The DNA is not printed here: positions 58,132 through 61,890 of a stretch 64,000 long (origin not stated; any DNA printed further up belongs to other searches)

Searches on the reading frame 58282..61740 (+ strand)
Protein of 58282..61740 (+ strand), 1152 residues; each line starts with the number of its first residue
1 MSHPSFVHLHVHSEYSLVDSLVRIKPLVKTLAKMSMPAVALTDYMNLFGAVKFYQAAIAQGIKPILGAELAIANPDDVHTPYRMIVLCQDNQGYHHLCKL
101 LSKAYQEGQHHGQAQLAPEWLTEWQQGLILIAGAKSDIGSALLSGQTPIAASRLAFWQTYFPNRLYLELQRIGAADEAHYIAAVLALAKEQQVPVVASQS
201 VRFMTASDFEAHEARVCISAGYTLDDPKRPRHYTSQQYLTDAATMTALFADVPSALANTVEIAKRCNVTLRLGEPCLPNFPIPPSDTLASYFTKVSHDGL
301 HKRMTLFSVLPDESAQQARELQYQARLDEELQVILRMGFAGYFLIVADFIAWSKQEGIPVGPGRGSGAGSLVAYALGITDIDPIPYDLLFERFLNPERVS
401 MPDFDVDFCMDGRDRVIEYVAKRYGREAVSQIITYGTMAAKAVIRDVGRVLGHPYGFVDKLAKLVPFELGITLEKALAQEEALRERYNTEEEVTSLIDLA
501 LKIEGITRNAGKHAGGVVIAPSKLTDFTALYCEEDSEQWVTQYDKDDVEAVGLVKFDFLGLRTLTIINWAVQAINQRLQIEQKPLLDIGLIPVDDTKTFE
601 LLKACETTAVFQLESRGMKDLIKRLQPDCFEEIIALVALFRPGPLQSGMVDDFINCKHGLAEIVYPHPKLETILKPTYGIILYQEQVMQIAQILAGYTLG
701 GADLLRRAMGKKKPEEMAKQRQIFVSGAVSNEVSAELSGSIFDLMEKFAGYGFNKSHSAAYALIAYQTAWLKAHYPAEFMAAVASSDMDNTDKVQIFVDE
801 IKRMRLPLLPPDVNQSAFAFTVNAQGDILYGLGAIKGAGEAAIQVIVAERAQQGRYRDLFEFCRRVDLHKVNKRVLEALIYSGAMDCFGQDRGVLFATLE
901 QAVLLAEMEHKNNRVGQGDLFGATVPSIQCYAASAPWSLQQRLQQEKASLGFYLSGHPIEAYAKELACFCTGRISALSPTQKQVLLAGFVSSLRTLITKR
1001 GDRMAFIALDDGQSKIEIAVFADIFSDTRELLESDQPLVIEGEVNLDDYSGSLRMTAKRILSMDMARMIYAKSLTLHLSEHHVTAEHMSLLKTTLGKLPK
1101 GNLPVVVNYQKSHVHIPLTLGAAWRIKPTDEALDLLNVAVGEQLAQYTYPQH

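Call 68: search_protein_families(library=pfam, max_evalue=0.00001, proteins=[window:58282-61740:+])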
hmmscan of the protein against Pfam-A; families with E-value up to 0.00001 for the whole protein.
window:58282-61740:+ (1152 aa): 6 families
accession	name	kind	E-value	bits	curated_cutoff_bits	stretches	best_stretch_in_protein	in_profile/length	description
PF07733.18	DNA_pol3_alpha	-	3e-105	352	23.9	1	291-560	2-260/260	Bacterial DNA polymerase III alpha NTPase domain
PF17657.6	DNA_pol3_finger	-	2.1e-66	222.8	22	1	563-731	1-165/166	Bacterial DNA polymerase III alpha subunit finger domain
PF02811.25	PHP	-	6.7e-42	144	26.4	1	8-171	1-163/164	PHP domain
PF14579.12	HHH_6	-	6.4e-30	103.7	25.6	1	807-893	3-88/90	Helix-hairpin-helix motif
PF20914.2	DNA_pol_IIIA_C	-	7e-10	39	22.5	1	1091-1141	2-52/52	DNA polymerase III subunit alpha, C-terminal domain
PF01336.31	tRNA_anti-codon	-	6.2e-08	32.9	27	1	984-1060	1-72/75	OB-fold nucleic acid binding domain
